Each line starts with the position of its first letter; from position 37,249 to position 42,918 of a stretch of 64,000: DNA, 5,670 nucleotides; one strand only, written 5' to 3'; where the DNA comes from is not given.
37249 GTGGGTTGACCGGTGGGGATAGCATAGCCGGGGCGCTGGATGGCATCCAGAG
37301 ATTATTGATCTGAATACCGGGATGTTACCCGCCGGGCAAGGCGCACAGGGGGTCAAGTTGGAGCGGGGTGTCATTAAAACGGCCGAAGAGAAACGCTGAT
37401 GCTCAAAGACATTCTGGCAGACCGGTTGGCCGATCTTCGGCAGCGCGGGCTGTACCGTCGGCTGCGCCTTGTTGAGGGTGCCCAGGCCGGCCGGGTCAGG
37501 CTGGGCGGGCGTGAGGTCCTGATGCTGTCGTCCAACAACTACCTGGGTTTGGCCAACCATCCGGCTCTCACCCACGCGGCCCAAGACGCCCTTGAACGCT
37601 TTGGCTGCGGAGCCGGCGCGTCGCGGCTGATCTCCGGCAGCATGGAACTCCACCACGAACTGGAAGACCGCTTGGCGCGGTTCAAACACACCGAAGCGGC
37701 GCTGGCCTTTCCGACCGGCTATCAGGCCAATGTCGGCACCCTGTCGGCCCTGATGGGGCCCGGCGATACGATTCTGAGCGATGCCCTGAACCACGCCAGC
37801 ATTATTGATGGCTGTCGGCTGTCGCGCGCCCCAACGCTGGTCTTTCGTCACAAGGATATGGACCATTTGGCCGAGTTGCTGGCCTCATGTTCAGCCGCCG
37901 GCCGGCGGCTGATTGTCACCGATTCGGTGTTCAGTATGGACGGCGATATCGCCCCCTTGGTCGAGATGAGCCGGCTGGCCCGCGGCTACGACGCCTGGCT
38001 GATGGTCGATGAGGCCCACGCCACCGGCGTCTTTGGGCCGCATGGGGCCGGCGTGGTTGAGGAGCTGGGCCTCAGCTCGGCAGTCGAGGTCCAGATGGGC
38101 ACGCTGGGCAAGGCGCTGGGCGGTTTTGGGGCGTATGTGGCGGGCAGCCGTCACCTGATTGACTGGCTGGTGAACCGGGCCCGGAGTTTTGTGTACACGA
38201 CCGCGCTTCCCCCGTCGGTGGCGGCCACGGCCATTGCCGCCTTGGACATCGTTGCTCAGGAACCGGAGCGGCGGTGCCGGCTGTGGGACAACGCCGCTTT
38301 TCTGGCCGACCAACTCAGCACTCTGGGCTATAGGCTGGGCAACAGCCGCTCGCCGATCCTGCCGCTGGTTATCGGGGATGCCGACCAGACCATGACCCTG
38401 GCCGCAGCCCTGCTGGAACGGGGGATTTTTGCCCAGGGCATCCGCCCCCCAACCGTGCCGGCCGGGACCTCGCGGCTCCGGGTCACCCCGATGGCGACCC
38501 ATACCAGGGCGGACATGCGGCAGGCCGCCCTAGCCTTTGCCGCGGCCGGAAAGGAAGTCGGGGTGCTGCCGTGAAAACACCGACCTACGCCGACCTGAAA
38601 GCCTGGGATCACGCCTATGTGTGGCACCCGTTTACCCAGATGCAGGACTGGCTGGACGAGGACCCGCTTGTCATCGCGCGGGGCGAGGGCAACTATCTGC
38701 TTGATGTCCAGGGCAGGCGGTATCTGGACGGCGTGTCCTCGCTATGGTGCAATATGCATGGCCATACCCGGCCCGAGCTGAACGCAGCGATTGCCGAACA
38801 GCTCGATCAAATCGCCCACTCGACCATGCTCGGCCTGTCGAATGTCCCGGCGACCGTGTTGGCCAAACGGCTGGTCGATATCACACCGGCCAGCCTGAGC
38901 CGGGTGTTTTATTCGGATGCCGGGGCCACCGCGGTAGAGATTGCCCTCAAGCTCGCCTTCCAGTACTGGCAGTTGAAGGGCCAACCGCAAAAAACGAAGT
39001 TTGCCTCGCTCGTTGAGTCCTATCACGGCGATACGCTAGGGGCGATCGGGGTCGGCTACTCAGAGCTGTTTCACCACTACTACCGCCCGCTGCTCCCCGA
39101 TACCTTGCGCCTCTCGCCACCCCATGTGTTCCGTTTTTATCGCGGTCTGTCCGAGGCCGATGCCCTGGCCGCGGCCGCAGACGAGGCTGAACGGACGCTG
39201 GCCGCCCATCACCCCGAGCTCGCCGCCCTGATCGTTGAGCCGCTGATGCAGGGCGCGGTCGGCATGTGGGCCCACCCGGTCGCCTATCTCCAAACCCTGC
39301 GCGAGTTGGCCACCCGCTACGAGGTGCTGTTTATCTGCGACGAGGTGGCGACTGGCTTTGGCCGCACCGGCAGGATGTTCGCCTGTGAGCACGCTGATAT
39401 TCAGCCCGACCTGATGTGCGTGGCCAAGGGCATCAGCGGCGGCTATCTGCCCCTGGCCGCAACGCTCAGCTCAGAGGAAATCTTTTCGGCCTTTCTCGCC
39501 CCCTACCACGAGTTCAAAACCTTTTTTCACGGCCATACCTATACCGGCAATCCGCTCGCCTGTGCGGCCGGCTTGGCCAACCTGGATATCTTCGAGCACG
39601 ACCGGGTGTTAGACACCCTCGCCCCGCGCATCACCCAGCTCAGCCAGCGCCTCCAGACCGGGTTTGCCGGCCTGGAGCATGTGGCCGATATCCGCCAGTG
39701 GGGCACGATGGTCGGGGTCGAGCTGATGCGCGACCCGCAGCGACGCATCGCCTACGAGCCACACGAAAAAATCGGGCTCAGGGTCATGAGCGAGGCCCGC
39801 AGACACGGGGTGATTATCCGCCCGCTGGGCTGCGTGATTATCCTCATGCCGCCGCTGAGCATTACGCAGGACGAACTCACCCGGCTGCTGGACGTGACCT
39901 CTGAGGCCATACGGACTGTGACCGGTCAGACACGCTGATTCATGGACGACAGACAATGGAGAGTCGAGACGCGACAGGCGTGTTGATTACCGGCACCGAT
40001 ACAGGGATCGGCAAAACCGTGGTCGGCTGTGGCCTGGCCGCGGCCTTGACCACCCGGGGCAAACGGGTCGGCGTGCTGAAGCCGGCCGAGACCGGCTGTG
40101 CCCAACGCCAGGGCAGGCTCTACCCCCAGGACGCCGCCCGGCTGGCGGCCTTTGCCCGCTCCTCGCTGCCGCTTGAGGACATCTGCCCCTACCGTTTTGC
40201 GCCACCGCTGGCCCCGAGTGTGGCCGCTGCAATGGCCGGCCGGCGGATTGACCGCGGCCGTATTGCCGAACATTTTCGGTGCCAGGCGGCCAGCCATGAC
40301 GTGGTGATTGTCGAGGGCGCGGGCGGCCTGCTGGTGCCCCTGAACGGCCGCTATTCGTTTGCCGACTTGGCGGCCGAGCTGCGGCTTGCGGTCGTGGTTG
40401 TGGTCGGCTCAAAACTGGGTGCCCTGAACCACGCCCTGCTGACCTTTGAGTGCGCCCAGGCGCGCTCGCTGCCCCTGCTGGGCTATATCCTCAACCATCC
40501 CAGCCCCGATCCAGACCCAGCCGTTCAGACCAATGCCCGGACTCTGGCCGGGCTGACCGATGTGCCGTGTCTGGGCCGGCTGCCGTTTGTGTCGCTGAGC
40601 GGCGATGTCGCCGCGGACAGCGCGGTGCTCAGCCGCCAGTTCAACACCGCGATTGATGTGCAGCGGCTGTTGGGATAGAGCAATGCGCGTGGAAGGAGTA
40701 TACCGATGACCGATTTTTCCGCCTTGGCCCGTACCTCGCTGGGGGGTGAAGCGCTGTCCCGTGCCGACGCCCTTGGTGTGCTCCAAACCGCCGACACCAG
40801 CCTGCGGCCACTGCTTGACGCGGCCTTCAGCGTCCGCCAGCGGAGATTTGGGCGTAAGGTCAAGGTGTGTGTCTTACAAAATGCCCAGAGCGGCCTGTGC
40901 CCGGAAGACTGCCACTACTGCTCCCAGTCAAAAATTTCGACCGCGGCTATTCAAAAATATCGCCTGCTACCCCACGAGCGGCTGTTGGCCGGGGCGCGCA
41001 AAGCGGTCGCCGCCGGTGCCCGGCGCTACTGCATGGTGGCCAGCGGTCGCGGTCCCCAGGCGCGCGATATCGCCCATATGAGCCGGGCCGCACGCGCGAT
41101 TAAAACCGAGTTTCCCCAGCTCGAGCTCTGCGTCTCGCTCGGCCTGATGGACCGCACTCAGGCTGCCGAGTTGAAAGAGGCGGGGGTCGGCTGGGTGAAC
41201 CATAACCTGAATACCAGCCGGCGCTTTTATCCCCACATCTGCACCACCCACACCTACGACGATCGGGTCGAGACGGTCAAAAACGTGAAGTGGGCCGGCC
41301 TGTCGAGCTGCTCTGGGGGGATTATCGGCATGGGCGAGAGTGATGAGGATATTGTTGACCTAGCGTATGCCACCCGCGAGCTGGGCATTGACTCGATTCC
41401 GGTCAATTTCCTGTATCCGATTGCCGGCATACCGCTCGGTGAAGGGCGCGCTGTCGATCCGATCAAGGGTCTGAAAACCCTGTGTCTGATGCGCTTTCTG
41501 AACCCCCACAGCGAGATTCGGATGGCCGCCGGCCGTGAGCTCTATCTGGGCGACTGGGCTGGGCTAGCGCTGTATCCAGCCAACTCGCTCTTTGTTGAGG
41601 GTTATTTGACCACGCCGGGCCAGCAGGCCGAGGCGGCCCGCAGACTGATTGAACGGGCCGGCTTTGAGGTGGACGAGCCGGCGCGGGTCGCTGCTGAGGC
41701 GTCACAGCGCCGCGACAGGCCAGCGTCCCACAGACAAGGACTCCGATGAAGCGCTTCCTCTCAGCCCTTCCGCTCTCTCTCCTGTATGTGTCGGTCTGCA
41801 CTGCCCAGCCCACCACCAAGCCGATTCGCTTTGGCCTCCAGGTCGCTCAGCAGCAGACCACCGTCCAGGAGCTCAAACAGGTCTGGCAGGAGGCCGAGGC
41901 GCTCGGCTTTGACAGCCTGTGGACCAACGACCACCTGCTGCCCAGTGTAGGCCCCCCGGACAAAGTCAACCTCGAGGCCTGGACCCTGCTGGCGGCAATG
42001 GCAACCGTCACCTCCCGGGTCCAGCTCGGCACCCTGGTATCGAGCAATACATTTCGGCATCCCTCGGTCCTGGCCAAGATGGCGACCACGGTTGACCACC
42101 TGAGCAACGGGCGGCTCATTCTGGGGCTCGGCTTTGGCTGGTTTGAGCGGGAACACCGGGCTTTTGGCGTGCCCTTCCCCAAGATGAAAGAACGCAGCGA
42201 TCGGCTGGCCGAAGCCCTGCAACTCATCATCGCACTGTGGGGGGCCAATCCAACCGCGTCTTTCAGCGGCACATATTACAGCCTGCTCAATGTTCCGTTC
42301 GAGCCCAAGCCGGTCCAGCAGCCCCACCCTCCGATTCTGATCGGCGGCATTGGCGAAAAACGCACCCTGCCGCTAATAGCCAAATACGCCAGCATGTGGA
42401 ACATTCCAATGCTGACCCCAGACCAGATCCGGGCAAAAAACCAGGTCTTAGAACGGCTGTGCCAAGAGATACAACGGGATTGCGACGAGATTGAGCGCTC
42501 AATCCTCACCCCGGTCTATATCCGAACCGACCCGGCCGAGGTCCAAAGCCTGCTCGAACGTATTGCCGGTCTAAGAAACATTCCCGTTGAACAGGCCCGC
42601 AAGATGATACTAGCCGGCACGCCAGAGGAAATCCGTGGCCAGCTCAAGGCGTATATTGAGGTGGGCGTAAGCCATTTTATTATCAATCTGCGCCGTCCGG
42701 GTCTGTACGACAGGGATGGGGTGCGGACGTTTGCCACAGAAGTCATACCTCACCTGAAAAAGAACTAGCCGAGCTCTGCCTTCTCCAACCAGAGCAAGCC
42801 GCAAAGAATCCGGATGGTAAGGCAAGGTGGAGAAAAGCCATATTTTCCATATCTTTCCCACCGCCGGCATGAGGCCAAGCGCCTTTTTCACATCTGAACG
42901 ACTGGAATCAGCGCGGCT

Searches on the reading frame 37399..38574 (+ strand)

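Call 6: search_protein_families(library=pfam, proteins=[window:37399-38574:+], max_evalue=0.0001)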
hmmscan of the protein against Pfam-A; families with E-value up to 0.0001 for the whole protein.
window:37399-38574:+ (391 aa): 2 families
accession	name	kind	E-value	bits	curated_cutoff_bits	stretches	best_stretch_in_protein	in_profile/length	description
PF00155.27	Aminotran_1_2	-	9.9e-65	219.5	19.7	1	39-377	2-358/361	Aminotransferase class I and II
PF01053.26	Cys_Met_Meta_PP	-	8.6e-05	21.7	27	0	85-212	54-181/381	Cys/Met metabolism PLP-dependent enzyme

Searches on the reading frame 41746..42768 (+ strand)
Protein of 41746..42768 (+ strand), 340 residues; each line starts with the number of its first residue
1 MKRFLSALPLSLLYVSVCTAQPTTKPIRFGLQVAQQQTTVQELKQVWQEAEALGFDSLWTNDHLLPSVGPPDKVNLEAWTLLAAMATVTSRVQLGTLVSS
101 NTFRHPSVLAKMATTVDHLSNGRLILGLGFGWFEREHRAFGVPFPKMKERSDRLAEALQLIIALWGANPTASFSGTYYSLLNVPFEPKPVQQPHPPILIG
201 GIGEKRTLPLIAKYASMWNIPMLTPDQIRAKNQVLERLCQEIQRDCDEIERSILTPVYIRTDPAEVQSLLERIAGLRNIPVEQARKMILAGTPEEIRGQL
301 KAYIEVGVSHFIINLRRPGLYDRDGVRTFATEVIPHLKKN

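Call 74: search_protein_families(library=padloc, proteins=[window:41746-42768:+], max_evalue=0.001)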
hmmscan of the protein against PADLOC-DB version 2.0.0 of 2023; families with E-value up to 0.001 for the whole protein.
window:41746-42768:+ (340 aa): 1 family
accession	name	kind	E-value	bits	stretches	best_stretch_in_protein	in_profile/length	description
PDLC01078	C3a156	-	6.5e-18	63.3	1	41-308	14-255/268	oxidoreductase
